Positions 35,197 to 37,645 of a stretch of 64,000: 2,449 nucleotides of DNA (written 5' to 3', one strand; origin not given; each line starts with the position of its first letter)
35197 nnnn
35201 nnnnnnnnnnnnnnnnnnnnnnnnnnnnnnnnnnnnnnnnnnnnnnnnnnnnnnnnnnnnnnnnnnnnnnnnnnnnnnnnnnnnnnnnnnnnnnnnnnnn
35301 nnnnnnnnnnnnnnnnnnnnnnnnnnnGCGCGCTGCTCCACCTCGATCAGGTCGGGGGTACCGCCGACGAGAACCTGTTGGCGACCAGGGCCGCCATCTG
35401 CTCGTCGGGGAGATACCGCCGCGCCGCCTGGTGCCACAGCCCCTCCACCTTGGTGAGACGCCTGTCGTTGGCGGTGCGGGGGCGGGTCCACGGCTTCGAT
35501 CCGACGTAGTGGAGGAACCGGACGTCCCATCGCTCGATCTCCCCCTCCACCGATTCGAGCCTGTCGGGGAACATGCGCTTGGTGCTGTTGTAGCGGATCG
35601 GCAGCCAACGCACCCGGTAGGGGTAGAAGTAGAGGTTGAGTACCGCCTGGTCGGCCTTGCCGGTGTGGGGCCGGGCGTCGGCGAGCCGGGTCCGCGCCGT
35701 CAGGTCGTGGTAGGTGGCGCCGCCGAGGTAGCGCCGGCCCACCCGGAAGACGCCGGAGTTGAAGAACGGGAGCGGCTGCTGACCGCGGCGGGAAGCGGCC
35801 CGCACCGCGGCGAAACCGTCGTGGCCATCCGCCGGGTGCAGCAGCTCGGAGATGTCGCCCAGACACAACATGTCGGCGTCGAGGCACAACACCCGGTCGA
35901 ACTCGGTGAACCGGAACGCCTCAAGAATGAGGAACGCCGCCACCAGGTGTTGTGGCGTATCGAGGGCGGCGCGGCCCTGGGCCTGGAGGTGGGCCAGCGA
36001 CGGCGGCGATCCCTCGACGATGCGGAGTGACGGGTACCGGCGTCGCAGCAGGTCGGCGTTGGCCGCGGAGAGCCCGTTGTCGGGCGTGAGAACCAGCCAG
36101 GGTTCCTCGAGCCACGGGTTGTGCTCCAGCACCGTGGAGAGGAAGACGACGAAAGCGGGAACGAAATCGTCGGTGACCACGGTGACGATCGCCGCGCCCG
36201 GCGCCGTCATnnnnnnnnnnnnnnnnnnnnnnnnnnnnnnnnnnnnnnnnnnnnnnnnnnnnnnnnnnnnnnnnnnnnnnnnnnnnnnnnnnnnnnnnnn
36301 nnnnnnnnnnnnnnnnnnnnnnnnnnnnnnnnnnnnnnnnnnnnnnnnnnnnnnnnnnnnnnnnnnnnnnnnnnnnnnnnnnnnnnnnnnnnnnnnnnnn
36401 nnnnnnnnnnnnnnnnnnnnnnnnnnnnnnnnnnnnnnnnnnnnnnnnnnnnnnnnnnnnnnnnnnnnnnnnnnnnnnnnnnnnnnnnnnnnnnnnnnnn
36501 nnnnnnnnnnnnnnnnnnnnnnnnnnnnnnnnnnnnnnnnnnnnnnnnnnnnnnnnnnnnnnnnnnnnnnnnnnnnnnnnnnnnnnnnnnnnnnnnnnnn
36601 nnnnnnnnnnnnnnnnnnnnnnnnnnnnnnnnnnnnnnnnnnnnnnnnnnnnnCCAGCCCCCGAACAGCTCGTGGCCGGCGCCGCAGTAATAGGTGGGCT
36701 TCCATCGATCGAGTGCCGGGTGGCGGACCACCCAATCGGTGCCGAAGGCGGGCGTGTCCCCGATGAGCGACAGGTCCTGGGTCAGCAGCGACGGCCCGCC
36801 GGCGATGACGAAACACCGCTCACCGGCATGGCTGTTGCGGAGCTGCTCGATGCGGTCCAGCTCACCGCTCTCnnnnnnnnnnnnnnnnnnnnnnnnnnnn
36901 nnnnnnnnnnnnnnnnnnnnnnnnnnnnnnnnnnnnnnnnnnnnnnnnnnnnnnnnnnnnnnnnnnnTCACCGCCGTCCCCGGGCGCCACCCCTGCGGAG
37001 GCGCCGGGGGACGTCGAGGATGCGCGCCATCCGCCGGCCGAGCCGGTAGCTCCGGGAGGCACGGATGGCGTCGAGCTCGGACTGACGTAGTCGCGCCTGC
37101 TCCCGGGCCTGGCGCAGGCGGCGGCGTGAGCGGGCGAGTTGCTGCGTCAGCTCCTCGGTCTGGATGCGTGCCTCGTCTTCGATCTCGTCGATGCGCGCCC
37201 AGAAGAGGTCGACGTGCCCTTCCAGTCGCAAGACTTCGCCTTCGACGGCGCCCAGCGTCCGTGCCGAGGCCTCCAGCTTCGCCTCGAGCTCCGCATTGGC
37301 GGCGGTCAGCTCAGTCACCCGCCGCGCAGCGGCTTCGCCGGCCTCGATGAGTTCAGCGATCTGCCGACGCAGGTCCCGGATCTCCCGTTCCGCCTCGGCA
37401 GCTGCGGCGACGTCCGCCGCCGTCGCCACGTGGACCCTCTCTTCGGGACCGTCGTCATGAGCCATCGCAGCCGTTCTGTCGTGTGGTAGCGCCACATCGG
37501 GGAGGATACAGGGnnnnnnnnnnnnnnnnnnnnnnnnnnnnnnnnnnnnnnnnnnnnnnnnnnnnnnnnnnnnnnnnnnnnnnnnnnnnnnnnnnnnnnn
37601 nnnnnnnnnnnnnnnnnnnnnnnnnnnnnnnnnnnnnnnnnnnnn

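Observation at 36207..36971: Second candidate nonulosonate transferase: DUF115/MptE-like (Maf-like) protein coupled to GT8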

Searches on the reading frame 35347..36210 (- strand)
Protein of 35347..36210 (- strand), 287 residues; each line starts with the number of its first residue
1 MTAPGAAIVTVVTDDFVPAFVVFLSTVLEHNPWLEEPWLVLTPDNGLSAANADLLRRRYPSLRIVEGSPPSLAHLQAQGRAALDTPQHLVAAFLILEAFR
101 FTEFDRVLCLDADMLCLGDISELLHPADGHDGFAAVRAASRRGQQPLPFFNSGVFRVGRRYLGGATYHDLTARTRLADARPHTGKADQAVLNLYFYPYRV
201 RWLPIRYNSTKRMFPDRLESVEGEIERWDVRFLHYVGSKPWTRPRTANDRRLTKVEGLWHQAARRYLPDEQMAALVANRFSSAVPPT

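Call 3: search_protein_families(library=pfam, proteins=[window:35347-36210:-], max_evalue=1)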
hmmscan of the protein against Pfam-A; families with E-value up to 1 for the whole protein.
window:35347-36210:- (287 aa): 1 family
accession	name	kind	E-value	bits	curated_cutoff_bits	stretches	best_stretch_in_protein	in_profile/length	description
PF01501.26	Glyco_transf_8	-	5e-11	43.1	24.3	1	81-243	75-251/253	Glycosyl transferase family 8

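Call 4: search_protein_families(library=ncbifam, proteins=[window:35347-36210:-], max_evalue=1)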
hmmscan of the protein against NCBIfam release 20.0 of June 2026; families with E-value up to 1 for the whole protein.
window:35347-36210:- (287 aa): 1 family
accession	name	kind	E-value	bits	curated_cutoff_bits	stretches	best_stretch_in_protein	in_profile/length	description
NF011718.0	PRK15171.1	equivalog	3.6e-06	26.4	461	1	93-242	113-273/337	lipopolysaccharide 3-alpha-galactosyltransferase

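Call 19: list_cluster_members(proteins=[P0001, window:35347-36210:-, window:36968-37495:-])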
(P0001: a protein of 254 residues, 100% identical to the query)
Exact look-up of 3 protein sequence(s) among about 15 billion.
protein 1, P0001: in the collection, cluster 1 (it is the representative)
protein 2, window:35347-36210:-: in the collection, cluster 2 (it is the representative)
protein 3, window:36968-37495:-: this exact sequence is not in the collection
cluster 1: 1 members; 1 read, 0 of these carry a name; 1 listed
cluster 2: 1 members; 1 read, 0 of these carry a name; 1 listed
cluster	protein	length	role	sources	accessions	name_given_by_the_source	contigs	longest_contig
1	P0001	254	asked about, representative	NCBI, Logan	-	-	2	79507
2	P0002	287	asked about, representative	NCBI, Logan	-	-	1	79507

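Call 83: search_solved_structures(query=window:35347-36210:-, max_evalue=0.01, show_alignments=0)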
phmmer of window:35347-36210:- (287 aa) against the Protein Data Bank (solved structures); distinct sequences matched with E-value up to 0.01: 2.
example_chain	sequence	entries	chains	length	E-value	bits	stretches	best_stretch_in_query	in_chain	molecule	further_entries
5gvv_A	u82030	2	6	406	0.00059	22.4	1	101-197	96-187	Glycosyl transferase family 8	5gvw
6mw5_A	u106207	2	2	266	0.0086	18.5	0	78-251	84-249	UDP-galactose:glucoside-Skp1 alpha-D-galactosyltransferase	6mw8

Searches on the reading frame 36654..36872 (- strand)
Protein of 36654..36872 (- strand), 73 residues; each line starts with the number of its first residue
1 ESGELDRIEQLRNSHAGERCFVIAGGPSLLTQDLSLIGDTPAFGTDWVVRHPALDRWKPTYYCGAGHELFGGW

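Call 90: search_solved_structures(query=A3, max_evalue=10, show_alignments=5)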
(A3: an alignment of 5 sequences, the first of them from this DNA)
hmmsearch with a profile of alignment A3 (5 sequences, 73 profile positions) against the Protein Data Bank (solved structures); distinct sequences matched with E-value up to 10: 4.
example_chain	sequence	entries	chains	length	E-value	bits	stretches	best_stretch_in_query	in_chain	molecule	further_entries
8jvw_A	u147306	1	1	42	0.89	12.8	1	5-27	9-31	tkoL2_v1.2_Z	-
2x63_A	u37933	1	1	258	1.2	12.4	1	20-51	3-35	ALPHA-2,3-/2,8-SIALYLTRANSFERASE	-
8odw_A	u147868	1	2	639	1.6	12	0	15-28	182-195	Polyketide synthase modules-related protein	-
1ro8_A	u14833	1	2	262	1.8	11.9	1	19-51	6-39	alpha-2,3/8-sialyltransferase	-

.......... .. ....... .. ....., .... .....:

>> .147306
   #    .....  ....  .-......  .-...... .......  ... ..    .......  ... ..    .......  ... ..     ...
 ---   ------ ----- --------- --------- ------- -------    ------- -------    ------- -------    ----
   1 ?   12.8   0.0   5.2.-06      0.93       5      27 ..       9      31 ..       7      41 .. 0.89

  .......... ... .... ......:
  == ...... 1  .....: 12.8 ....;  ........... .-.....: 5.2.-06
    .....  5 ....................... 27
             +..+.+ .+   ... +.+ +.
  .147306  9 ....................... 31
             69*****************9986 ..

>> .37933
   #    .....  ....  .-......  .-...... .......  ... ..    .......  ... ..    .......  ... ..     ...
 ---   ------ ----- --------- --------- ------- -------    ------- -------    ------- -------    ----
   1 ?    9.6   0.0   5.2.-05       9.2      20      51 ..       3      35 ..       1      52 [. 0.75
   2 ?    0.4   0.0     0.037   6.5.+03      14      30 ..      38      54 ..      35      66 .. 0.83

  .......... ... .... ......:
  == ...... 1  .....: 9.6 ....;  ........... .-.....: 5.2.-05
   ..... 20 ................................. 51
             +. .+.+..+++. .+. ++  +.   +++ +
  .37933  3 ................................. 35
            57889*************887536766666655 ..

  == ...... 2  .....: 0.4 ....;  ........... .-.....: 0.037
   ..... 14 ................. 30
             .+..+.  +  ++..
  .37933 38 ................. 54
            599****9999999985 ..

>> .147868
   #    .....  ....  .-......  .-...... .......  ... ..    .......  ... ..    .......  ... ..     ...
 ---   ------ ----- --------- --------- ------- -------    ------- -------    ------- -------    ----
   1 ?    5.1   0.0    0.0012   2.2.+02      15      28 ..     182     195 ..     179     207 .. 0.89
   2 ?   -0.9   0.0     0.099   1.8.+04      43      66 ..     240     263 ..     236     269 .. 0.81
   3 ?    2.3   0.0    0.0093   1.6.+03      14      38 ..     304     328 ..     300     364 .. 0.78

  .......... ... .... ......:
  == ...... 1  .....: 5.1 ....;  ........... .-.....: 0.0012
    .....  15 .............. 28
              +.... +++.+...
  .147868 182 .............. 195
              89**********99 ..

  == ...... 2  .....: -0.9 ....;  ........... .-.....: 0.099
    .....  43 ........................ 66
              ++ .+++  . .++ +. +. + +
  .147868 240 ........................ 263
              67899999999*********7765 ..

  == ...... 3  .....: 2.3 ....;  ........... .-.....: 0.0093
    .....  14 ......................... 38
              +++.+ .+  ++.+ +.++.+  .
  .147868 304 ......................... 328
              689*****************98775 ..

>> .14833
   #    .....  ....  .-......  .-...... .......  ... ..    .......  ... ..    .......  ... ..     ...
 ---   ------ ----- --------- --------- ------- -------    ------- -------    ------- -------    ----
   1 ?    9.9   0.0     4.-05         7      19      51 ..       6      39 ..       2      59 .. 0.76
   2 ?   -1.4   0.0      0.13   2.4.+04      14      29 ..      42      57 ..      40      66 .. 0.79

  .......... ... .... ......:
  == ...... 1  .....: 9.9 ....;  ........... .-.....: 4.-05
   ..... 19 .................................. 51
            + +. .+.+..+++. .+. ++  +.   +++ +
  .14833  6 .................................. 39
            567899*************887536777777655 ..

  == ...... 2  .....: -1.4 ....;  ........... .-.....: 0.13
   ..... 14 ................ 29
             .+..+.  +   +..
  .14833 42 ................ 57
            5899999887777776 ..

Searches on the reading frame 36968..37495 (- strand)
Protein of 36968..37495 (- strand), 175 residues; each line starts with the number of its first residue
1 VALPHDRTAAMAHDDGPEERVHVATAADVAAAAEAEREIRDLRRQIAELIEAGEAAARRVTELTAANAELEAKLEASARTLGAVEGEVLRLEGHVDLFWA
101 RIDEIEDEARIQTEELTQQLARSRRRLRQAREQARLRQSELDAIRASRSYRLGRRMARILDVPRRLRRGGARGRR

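Call 3: search_protein_families(library=pfam, proteins=[window:36968-37495:-], max_evalue=1)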
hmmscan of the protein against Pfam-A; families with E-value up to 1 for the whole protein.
window:36968-37495:- (175 aa): 15 families
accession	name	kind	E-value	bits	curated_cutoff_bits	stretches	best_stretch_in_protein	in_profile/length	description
PF08614.16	ATG16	-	0.00063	20.4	33.7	1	28-115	72-159/200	Autophagy protein 16 (ATG16)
PF13892.11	DBINO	-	0.0063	17.3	31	1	35-135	13-111/134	DNA-binding domain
PF06009.19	Laminin_II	-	0.021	15.3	33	1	31-134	4-106/138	Laminin Domain II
PF05600.17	CDK5RAP3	-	0.022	14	22.6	1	21-91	106-174/502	CDK5 regulatory subunit-associated protein 3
PF00261.25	Tropomyosin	-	0.027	14.3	38.6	1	32-144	92-198/242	Tropomyosin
PF08537.15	NBP1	-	0.028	14.4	25.8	1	34-155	120-240/330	Fungal Nap binding protein NBP1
PF06160.17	EzrA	-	0.043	12.6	39.6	1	36-129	343-432/557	Septation ring formation regulator, EzrA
PF06419.17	COG6_N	-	0.05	14.2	27.4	1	82-146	36-99/114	Conserved oligomeric complex COG6, N-terminal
PF11932.13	DUF3450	-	0.052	13.3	32.6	1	19-84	19-84/241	Protein of unknown function (DUF3450)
PF05859.17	Mis12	-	0.14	12.3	25.7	1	20-152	104-222/231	Mis12 protein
PF17280.7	DUF5345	-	0.18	12.4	27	1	99-131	5-39/77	Family of unknown function (DUF5345)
PF04344.18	CheZ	-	0.22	11.8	30.7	1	30-107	25-102/203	Chemotaxis phosphatase, CheZ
PF13851.11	GAS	-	0.4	10.5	32.3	0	38-80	27-69/200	Growth-arrest specific micro-tubule binding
PF16716.10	BST2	-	0.65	11.1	27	0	106-137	12-43/91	Bone marrow stromal antigen 2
PF04632.18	FUSC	-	0.89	8.5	30.9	1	22-169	204-329/660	Fusaric acid resistance protein family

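Call 4: search_protein_families(library=ncbifam, proteins=[window:36968-37495:-], max_evalue=1)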
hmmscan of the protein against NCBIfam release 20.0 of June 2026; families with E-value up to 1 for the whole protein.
window:36968-37495:- (175 aa): 13 families
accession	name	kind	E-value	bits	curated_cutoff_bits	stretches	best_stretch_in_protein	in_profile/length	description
TIGR02168.1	SMC_prok_B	equivalog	0.00024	19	567.35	1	31-143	799-914/1181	chromosome segregation protein SMC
TIGR02169.1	SMC_prok_A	equivalog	0.00036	18.3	729.4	1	21-143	222-820/1165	chromosome segregation protein SMC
NF045487.1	ASRP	equivalog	0.0011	17.6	300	1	35-145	329-442/593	archaea-specific SMC-related protein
NF038025.1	dapto_LiaX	exception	0.011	14.4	350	1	31-164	66-187/512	daptomycin-sensing surface protein LiaX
NF038350.1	taxis_HmpF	equivalog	0.04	12.3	200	1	34-108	463-537/553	pilus motility taxis protein HmpF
NF008928.0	PRK12285.1-5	equivalog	0.05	12.1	891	1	5-110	278-379/530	tryptophan--tRNA ligase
NF010289.0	PRK13729.1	equivalog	0.064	12.2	504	1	24-86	70-132/474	F-type conjugal transfer pilus assembly protein TraB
TIGR03185.1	DNA_S_dndD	equivalog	0.071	11.6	245.85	1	30-149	237-354/650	DNA sulfur modification protein DndD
NF052504.1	sll1863_fam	domain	0.13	12.5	35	1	91-142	9-60/93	sll1863 family stress response protein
NF002572.0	PRK02224.1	equivalog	0.13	10.5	1087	1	33-140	254-364/888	DNA double-strand break repair ATPase Rad50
TIGR04211.1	SH3_and_anchor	equivalog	0.14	11.8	65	1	32-137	61-165/198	TIGR04211 family SH3 domain-containing protein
TIGR00293.1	TIGR00293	equivalog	0.43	10.7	53.9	1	20-77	69-126/129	prefoldin subunit alpha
NF033930.1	pneumo_PspA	exception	0.66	8.6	850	1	32-130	166-255/659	pneumococcal surface protein A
